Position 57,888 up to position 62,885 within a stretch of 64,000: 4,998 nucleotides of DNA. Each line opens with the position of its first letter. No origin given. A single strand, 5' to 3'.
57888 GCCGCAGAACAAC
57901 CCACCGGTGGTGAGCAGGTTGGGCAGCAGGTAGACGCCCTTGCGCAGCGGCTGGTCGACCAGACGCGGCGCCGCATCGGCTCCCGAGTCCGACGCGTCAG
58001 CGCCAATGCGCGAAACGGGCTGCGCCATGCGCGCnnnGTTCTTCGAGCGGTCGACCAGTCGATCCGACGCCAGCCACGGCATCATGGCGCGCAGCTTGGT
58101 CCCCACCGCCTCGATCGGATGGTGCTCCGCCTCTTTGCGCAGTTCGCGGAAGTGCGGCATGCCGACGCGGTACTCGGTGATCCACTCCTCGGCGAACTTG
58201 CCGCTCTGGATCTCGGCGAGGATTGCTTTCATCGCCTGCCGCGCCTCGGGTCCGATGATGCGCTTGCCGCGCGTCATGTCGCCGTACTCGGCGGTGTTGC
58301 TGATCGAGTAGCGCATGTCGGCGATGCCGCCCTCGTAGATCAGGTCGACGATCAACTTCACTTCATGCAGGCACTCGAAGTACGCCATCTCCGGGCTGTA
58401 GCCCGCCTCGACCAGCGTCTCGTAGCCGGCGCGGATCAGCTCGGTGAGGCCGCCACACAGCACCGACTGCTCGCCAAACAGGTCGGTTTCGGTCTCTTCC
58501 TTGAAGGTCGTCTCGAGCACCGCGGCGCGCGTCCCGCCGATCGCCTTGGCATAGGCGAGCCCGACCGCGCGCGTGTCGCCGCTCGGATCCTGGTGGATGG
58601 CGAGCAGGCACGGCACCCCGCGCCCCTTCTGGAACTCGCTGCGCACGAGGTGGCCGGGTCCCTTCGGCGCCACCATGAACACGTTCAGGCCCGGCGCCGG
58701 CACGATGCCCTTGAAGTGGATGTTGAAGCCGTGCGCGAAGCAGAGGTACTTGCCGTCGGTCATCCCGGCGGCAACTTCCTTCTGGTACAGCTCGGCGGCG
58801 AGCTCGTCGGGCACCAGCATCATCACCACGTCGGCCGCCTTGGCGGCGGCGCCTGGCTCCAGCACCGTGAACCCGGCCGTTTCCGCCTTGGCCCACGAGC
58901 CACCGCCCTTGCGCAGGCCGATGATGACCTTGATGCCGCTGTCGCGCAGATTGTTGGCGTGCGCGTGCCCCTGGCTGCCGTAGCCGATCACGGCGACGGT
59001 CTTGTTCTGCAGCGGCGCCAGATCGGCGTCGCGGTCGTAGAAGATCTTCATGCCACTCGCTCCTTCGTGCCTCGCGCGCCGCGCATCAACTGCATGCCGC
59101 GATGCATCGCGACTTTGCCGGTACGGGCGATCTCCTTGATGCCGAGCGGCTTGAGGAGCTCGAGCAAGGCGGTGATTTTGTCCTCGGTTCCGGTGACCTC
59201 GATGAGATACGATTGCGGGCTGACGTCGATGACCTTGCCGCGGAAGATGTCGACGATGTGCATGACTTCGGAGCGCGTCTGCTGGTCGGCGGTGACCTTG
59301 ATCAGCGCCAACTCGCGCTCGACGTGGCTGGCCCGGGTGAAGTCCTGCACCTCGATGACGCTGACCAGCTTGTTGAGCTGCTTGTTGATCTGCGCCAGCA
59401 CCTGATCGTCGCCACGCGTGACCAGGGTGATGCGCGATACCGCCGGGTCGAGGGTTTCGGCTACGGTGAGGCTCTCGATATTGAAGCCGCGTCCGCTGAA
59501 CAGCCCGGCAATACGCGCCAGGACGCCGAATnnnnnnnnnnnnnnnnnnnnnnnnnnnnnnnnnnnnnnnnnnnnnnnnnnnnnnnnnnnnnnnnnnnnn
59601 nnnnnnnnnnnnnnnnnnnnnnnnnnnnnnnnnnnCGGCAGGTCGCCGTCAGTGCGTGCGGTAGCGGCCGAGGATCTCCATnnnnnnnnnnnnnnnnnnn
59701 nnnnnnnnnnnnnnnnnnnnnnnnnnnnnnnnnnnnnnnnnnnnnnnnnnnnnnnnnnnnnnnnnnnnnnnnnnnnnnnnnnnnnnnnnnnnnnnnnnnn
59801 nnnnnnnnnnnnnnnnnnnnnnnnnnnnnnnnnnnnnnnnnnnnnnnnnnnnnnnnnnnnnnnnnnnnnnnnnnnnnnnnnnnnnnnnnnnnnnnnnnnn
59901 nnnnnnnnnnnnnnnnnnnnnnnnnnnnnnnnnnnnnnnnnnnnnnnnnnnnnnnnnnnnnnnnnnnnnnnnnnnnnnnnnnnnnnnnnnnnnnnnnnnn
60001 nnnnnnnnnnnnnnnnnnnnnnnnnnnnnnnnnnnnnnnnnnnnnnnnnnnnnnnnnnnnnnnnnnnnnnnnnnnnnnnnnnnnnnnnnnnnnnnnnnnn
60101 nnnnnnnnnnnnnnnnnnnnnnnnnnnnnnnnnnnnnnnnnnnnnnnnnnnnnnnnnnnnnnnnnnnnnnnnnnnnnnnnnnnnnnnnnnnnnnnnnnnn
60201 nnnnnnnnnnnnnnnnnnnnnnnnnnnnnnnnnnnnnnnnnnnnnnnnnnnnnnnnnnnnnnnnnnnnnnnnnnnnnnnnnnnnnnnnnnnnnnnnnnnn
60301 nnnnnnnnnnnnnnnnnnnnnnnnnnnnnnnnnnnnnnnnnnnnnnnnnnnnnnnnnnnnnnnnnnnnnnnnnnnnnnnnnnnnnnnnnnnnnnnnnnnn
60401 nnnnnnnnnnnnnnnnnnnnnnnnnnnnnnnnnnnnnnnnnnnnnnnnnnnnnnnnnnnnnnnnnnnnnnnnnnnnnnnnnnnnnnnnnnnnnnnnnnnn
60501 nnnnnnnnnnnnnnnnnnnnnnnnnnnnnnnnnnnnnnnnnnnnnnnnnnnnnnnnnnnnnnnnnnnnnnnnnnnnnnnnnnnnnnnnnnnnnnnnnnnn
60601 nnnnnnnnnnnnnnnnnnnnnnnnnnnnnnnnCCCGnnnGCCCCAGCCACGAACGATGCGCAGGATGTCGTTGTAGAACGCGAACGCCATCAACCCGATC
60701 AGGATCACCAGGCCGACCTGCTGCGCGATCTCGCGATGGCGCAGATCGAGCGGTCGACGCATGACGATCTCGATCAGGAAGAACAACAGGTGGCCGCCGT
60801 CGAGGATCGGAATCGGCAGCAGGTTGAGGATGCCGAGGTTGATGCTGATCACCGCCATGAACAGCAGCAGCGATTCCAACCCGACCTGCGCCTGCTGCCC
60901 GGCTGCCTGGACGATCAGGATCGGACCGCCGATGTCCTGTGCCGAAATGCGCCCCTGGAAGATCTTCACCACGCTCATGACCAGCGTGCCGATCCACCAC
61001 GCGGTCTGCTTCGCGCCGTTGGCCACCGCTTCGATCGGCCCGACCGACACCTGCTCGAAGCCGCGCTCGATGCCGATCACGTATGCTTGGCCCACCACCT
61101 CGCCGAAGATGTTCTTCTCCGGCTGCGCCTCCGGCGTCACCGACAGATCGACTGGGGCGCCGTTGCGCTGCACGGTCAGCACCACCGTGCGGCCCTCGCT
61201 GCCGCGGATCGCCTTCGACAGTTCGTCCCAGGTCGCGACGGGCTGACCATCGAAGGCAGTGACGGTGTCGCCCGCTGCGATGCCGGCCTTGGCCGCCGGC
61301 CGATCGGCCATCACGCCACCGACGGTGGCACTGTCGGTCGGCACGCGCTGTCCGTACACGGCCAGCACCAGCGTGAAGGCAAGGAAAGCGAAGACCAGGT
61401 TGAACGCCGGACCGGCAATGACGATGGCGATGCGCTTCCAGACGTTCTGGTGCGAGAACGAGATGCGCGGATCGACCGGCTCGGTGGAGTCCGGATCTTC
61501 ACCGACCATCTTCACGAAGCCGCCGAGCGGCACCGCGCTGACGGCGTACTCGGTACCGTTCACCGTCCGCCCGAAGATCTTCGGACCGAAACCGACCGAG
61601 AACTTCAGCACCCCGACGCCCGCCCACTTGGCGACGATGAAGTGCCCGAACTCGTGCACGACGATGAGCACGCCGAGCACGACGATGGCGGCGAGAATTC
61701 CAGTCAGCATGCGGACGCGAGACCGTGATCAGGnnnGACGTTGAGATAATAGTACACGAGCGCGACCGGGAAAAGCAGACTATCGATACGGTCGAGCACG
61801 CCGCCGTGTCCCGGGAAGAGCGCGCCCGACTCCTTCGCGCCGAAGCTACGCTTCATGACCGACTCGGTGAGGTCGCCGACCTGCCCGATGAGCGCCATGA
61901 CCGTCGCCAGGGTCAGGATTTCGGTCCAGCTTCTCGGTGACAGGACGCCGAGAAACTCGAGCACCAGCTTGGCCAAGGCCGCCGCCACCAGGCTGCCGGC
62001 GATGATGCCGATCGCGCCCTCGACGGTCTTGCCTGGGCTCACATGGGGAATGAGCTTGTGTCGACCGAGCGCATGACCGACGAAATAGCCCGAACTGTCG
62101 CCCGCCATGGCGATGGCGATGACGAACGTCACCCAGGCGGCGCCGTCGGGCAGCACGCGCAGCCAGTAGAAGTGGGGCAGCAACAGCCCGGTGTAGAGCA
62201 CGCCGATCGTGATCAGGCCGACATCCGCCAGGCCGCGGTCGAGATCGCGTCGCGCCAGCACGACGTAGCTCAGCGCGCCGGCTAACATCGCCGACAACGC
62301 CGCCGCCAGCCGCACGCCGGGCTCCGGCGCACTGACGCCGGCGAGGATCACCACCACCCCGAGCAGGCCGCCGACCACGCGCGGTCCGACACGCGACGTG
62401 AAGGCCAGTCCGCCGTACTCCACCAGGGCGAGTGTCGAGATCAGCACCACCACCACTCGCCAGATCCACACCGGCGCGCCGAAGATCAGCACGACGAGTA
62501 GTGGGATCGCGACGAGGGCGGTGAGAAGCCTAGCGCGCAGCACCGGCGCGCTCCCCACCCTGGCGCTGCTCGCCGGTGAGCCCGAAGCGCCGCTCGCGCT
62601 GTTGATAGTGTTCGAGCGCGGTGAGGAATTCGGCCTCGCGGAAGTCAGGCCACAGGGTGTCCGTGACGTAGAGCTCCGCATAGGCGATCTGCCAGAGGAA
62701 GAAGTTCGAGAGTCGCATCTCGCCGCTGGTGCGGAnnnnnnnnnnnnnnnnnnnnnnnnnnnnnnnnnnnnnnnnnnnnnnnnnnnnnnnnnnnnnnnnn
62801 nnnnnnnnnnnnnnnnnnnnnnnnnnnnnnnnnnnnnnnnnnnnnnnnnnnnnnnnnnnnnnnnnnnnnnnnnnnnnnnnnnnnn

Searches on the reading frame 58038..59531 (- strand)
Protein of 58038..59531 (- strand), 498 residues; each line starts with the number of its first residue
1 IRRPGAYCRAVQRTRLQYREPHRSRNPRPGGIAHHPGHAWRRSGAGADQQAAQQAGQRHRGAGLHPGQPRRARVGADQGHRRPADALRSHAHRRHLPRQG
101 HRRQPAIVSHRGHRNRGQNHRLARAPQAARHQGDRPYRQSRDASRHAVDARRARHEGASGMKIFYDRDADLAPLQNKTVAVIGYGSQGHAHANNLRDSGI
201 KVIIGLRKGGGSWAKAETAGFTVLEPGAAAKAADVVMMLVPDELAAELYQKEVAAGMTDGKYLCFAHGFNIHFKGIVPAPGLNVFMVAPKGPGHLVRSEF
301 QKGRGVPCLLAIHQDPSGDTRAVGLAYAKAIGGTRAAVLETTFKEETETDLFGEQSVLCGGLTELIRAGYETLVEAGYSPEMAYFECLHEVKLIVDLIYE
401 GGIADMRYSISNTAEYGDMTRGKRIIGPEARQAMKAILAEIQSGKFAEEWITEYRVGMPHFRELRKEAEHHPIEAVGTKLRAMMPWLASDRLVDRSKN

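Call 75: search_protein_families(library=pfam, proteins=[window:58038-59531:-], max_evalue=0.00001)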
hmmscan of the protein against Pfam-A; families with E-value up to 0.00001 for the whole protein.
window:58038-59531:- (498 aa): 3 families
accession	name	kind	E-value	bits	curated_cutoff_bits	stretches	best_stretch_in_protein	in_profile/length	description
PF07991.19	KARI_N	-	6.6e-72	240.9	20.6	1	174-336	2-164/165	Acetohydroxy acid isomeroreductase, NADPH-binding domain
PF01450.25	KARI_C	-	1.7e-66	223.4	29.1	1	343-486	1-144/144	Ketol-acid reductoisomerase, C-terminal domain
PF02826.25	2-Hacid_dh_C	-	5e-07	29.7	25.1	1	145-263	9-123/178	D-isomer specific 2-hydroxyacid dehydrogenase, NAD binding domain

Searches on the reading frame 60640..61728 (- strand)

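Call 75: search_protein_families(library=pfam, proteins=[window:60640-61728:-], max_evalue=0.00001)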
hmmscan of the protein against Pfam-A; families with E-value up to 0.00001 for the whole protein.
window:60640-61728:- (363 aa): 4 families
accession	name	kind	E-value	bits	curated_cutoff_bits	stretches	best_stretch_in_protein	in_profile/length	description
PF02163.28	Peptidase_M50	-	3.5e-69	233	27.2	1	14-345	2-220/221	Peptidase family M50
PF13180.12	PDZ_2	-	7.1e-13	49.1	27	1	131-197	11-78/80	PDZ domain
PF17820.7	PDZ_6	-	1.3e-12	47.7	27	1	136-188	2-54/54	PDZ domain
PF00595.29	PDZ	-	3.1e-06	27.9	23.2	1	132-187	25-81/81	PDZ domain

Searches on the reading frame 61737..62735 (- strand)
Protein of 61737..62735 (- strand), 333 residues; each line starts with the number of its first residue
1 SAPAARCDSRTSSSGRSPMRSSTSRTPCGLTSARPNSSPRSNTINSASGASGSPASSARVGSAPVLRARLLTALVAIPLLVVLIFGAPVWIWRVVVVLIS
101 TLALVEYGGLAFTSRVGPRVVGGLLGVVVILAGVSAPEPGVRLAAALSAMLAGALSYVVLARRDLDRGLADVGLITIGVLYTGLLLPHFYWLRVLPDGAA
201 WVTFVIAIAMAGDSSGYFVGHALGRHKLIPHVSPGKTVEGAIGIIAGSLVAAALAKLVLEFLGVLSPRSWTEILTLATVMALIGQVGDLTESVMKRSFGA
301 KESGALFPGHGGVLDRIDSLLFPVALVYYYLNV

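Call 75: search_protein_families(library=pfam, proteins=[window:61737-62735:-], max_evalue=0.00001)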
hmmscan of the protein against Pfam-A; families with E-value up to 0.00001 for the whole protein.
window:61737-62735:- (333 aa): 1 family
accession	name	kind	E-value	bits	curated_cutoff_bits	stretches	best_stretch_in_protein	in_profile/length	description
PF01148.25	CTP_transf_1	-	2.2e-52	179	24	1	68-332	2-262/264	Cytidylyltransferase family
